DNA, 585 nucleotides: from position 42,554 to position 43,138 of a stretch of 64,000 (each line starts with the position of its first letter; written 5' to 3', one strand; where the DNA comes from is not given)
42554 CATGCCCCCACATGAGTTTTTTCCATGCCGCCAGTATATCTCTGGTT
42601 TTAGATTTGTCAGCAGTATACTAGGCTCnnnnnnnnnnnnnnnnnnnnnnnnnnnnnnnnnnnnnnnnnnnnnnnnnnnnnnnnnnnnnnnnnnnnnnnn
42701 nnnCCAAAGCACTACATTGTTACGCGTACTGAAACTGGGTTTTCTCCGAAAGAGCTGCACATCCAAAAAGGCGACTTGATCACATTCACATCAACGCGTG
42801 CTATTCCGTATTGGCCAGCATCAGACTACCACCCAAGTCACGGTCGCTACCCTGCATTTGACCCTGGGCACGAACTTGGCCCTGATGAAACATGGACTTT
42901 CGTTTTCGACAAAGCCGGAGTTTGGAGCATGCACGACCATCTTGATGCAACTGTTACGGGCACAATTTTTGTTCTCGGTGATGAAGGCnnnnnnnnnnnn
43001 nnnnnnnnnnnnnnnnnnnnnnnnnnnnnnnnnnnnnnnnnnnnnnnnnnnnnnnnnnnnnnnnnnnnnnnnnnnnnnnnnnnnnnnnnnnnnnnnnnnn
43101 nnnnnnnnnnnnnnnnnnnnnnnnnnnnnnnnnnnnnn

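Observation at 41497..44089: Uncharacterised Cys-rich extracytoplasmic proteins: a cupredoxin-like domain lacking the copper Cys, fused to a repeated C-x-H-x-x-G-H motif domain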

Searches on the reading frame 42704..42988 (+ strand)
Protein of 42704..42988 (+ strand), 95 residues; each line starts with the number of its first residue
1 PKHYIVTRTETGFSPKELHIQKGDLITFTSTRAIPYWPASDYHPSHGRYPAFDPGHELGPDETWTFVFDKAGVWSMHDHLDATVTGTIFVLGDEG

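Call 46: search_solved_structures(query=A3, max_evalue=10, show_alignments=5)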
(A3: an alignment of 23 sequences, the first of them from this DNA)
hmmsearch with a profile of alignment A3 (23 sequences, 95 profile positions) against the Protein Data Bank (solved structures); distinct sequences matched with E-value up to 10: 199 (the best 60 are shown).
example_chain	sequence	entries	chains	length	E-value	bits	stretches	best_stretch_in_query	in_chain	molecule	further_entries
9cck_A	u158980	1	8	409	3.3e-07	33.5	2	11-90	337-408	Copper-containing nitrite reductase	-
1sfd_A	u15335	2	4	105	9.1e-06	28.8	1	5-90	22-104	Amicyanin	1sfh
1sf3_A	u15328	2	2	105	2.4e-05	27.5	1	5-90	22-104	Amicyanin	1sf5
6hbe_A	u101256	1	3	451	2.7e-05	27.3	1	5-92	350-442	Copper-containing nitrite reductase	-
4p5r_A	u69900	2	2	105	3e-05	27.2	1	5-90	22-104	Amicyanin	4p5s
2qdv_A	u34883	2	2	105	5.6e-05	26.3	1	5-90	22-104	Amicyanin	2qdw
1mda_A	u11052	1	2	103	5.7e-05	26.3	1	5-90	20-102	AMICYANIN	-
1aac_A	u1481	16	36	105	6.1e-05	26.2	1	5-90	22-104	AMICYANIN | PROTEIN (AMICYANIN)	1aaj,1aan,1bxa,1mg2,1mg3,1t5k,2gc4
3ie9_A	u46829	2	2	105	0.00012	25.3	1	5-90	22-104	Amicyanin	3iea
2idq_A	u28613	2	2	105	0.00014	25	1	5-90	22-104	Amicyanin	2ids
2gb2_A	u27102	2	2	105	0.00016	24.9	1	5-90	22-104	Amicyanin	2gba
2idt_A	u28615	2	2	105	0.00018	24.7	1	5-90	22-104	Amicyanin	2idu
3rym_A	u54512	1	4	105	0.00019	24.6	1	5-90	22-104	Amicyanin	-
3ply_A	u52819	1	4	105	0.00023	24.4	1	5-90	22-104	Amicyanin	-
9kvl_A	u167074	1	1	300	0.0003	24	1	17-92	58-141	Copper-containing nitrite reductase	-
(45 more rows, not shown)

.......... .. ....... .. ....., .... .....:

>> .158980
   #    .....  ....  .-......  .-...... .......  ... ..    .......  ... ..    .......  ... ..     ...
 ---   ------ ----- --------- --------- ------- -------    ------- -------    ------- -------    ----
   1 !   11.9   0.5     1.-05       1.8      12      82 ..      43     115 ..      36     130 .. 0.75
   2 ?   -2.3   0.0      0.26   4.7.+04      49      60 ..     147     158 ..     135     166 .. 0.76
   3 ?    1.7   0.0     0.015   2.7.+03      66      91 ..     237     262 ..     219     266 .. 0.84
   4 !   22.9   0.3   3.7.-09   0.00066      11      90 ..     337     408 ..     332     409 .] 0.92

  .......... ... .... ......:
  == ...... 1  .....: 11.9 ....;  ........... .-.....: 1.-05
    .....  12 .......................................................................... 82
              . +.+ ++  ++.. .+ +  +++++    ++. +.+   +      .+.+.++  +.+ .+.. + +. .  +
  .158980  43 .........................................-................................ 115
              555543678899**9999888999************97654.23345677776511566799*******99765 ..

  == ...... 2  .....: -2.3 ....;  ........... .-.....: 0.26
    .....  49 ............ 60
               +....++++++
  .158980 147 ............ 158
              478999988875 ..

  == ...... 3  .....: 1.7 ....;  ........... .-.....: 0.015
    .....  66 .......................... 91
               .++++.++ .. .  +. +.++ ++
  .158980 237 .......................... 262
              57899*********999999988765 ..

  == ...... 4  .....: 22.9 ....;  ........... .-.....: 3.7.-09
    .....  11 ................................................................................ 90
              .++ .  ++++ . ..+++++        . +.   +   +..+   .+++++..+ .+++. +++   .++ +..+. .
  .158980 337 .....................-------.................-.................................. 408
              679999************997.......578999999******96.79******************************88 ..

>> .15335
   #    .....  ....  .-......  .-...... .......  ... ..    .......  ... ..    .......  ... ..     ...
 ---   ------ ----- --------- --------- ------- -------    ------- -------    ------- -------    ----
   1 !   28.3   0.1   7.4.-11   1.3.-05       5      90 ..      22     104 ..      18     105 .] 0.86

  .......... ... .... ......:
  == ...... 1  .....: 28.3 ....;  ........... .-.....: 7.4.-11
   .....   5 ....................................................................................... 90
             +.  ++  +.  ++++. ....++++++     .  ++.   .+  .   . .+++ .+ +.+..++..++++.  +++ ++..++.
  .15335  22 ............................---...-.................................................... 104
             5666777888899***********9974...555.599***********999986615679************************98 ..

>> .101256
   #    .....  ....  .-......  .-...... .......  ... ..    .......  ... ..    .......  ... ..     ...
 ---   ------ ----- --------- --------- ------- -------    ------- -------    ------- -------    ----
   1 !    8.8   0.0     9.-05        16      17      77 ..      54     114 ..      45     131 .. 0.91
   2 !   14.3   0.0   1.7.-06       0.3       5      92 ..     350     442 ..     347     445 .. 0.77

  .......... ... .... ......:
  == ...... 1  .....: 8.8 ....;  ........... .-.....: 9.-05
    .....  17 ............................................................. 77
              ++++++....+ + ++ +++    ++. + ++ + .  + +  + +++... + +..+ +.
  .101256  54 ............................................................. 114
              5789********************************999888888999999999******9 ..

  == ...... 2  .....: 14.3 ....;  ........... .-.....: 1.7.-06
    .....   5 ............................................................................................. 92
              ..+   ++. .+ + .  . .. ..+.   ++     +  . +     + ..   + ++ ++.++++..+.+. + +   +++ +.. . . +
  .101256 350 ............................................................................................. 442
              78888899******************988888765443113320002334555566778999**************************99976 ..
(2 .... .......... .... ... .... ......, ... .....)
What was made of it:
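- On Cupredoxin_1 (PF13473; EfeO/FtrB-type cupredoxin-like domain): Asp103 is at the Cys position by alignment to amicyanin and NirK/MCO (call 46).
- Closest known: Multicopper oxidase / NirK cupredoxin domains. Same: The best sequence hits in PDB are NirK/MCO domains and amicyanin (call 46).
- Checked: The ungapped match to ascorbate oxidase 494-514 agrees (call 46).
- Asp103 at the Cys position with flanking His aligns to the HCH and HSH copper-cluster motifs of oxidases (call 46). HxH motifs of the multicopper-oxidase type in the attached cupredoxin (call 46).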

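Call 47: search_protein_families(library=pfam, alignment_id=A3, max_evalue=1)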
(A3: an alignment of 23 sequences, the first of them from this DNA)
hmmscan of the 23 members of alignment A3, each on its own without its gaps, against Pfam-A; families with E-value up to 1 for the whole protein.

A. member 1, seq(95 aa): 4 families
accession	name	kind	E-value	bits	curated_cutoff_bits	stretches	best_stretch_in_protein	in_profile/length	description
PF13473.12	Cupredoxin_1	-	0.019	15.4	27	1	6-90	25-104/104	Cupredoxin-like domain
PF14604.12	SH3_9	-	0.03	14.6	30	1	15-50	10-44/49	Variant SH3 domain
PF07653.23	SH3_2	-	0.1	12.7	21.8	1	3-37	1-36/55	Variant SH3 domain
PF13759.12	2OG-FeII_Oxy_5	-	0.11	13.3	27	1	63-92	2-31/101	Putative 2OG-Fe(II) oxygenase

B. families by the number of members that match (of 23 scanned): 10 families
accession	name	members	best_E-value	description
PF13473.12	Cupredoxin_1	23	3.7e-08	Cupredoxin-like domain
PF00127.26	Copper-bind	8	0.017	Copper binding proteins, plastocyanin/azurin family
PF07732.21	Cu-oxidase_3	4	0.011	Multicopper oxidase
PF20944.2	StcE_b-sandwich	3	0.0053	Metalloprotease StcE, beta-sandwich domain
PF07731.20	Cu-oxidase_2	2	0.021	Multicopper oxidase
PF14604.12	SH3_9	1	0.03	Variant SH3 domain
PF07883.17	Cupin_2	1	0.061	Cupin domain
PF07653.23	SH3_2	1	0.1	Variant SH3 domain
PF07081.18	DUF1349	1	0.1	Protein of unknown function (DUF1349)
PF13759.12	2OG-FeII_Oxy_5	1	0.11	Putative 2OG-Fe(II) oxygenase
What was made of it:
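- On Type-1 blue copper proteins (plastocyanin/azurin, PF00127): PF00127 best E 0.017 in 8 of 23 members (call 47).
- Closest known: Multicopper oxidase / NirK cupredoxin domains. Different: Cu-oxidase Pfam hits are marginal (E 0.01-0.02 in 2-4 of 23 members, call 47).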
